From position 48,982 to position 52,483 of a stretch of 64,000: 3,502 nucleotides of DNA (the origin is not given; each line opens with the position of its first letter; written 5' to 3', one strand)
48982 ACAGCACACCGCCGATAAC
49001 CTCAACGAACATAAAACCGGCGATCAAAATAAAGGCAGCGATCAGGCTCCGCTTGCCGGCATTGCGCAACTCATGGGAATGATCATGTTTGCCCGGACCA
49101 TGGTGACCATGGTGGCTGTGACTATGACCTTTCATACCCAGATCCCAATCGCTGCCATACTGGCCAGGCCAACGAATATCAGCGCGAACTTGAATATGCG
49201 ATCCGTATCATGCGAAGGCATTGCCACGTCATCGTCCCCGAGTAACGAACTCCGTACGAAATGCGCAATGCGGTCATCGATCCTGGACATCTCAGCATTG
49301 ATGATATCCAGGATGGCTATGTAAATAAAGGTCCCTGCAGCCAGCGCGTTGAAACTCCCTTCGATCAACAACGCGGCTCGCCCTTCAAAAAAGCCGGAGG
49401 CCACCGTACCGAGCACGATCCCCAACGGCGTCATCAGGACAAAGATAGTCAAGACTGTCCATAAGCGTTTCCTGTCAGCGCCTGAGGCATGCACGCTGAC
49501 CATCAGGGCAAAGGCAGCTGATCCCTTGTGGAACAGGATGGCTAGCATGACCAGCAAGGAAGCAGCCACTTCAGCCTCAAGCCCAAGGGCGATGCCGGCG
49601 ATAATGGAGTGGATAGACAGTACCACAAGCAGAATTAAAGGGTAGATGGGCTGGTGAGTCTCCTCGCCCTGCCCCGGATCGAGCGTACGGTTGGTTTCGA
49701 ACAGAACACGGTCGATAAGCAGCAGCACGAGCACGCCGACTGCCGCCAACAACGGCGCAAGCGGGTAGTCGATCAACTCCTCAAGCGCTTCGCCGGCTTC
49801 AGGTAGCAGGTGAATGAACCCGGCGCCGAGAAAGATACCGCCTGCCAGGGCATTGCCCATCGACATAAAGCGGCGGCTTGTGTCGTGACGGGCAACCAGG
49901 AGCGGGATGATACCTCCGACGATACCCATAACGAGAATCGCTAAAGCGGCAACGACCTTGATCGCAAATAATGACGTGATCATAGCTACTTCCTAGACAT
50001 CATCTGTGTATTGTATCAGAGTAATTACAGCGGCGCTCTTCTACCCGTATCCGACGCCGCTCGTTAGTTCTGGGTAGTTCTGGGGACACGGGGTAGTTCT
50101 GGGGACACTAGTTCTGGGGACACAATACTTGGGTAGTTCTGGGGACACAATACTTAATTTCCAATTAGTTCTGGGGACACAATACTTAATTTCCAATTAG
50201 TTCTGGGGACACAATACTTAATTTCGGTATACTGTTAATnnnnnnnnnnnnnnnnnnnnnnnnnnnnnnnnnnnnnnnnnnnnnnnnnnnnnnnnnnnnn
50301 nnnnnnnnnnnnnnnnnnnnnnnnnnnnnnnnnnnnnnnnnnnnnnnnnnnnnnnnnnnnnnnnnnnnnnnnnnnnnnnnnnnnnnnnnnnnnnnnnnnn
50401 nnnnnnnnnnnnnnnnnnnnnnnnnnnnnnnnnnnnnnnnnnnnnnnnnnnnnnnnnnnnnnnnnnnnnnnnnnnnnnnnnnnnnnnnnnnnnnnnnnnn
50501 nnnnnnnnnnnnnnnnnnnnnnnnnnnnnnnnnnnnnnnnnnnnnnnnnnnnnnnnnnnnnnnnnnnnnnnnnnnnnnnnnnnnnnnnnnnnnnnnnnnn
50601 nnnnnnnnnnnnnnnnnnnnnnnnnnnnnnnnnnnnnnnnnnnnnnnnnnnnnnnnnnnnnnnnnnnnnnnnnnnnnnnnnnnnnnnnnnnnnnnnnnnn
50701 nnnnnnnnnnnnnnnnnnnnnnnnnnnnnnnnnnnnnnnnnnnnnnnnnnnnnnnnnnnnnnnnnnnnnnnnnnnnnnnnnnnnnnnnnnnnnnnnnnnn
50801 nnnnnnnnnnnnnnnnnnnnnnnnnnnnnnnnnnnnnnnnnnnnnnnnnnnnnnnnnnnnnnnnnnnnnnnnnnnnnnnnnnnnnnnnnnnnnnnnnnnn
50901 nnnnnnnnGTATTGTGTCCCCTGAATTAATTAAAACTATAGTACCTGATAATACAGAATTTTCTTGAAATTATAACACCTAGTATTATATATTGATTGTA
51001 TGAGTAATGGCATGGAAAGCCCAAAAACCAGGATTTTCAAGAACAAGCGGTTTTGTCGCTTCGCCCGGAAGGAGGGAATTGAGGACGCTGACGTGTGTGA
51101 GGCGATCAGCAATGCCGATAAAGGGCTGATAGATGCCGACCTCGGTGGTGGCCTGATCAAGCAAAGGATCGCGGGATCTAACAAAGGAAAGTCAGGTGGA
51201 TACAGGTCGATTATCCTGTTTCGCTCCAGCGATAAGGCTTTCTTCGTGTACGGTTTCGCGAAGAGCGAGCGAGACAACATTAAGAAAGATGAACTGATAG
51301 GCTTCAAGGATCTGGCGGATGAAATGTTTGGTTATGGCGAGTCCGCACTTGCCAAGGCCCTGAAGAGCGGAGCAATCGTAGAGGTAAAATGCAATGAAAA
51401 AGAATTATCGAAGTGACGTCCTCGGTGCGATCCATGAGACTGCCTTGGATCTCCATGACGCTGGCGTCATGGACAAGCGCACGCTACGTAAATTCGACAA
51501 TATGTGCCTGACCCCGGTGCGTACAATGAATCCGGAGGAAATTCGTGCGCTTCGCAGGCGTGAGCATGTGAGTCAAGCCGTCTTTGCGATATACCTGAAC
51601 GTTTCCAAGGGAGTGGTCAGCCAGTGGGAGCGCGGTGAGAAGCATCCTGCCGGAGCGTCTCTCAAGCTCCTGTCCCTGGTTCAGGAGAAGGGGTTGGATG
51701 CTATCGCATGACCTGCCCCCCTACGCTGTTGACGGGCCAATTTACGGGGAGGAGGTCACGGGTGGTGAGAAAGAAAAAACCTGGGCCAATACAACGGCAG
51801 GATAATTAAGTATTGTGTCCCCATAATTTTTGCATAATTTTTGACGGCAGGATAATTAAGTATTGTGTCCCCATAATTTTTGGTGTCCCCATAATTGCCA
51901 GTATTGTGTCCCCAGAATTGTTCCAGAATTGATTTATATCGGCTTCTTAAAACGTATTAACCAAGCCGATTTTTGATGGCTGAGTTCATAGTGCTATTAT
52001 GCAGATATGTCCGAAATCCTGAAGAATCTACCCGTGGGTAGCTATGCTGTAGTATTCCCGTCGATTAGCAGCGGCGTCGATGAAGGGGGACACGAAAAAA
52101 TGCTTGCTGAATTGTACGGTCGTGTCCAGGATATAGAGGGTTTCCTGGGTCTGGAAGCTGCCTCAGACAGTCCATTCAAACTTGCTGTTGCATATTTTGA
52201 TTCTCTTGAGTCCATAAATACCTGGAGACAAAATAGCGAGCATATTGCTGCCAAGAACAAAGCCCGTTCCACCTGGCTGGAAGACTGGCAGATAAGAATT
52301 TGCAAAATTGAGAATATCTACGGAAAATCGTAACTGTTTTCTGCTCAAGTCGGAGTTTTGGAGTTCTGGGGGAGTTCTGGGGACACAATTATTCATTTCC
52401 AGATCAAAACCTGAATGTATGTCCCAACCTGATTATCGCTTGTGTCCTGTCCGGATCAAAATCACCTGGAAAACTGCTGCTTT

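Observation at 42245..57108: Dense addiction/defence-module neighbourhood: DinJ-YafQ, RHH-PIN, HigBA-like, and an orphan AbiEi whose AbiEii toxin was destroyed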

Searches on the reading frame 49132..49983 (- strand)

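Call 48: search_protein_families(library=ncbifam, proteins=[window:49132-49983:-], max_evalue=0.1)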
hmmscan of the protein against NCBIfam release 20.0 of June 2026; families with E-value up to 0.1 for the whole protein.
window:49132-49983:- (283 aa): 2 families
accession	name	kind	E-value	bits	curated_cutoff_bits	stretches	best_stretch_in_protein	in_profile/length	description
TIGR00820.1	zip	subfamily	5.5e-23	81.6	231.15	2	113-282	170-323/324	ZIP zinc/iron transport family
NF003243.0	PRK04201.1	equivalog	1.3e-07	31.1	252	1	19-228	18-235/266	zinc transporter ZupT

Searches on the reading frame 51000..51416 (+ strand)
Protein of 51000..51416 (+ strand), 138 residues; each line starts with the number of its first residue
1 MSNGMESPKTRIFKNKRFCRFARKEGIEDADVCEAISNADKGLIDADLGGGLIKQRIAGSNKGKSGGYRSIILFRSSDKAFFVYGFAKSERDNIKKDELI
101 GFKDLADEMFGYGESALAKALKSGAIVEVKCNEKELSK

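Call 3: search_protein_families(library=pfam, proteins=[window:51000-51416:+], max_evalue=0.01)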
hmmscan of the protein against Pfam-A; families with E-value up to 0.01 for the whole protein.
window:51000-51416:+ (138 aa): 1 family
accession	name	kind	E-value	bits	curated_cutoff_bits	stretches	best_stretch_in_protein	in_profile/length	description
PF06296.18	RelE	-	9.7e-46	155.3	27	1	10-129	1-120/120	RelE toxin of RelE / RelB toxin-antitoxin system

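Call 4: search_protein_families(library=ncbifam, proteins=[window:51000-51416:+], max_evalue=0.01)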
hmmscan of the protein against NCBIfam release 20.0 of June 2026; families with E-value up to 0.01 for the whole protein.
window:51000-51416:+ (138 aa): 0 families

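Call 35: search_protein_families(library=padloc, proteins=[window:51000-51416:+], max_evalue=0.001)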
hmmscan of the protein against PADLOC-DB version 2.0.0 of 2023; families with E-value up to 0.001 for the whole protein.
window:51000-51416:+ (138 aa): 0 families

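Call 38: search_solved_structures(query=window:51000-51416:+, max_evalue=0.01, show_alignments=1)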
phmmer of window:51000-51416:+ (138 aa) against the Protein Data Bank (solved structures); distinct sequences matched with E-value up to 0.01: 5.
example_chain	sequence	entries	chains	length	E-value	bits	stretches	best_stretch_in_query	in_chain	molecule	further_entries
5ja9_C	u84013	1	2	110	0.0038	20.5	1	49-95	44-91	Toxin HigB-2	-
5ja8_A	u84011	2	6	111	0.0038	20.5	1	49-95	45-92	Toxin HigB-2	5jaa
8a0x_C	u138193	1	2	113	0.0039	20.5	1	49-95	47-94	Toxin HigB-2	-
5mje_A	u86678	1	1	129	0.0052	20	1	49-95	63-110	Cytotoxic translational repressor of toxin-antitoxin stability system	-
9tv9_C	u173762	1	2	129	0.0077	19.5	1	49-95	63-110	Toxin HigB-2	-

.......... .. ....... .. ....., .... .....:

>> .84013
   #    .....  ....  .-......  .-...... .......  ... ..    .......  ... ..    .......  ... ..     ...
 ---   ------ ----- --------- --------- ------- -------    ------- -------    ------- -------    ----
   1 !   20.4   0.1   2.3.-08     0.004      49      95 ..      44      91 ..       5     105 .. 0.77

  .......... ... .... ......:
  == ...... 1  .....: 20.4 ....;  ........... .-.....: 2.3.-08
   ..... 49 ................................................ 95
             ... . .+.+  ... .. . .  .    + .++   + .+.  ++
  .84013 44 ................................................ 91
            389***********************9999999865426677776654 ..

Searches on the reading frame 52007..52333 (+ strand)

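Call 9: search_protein_families(library=pfam, proteins=[window:52007-52333:+], max_evalue=0.001)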
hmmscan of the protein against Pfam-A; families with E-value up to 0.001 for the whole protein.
window:52007-52333:+ (108 aa): 0 families

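Call 34: search_protein_families(library=pfam, proteins=[window:52007-52333:+], max_evalue=1)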
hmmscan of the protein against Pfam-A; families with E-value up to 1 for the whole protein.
window:52007-52333:+ (108 aa): 2 families
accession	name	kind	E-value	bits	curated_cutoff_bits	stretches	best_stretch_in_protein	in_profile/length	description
PF13826.12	Monooxy_af470-like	-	0.0039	17.9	25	1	30-95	27-100/118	Monooxygenase af470-like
PF03992.22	ABM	-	0.072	13.7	23.1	1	30-83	16-76/78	Antibiotic biosynthesis monooxygenase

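Call 48: search_protein_families(library=ncbifam, proteins=[window:52007-52333:+], max_evalue=0.1)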
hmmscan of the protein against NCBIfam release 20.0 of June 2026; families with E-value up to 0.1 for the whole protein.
window:52007-52333:+ (108 aa): 0 families
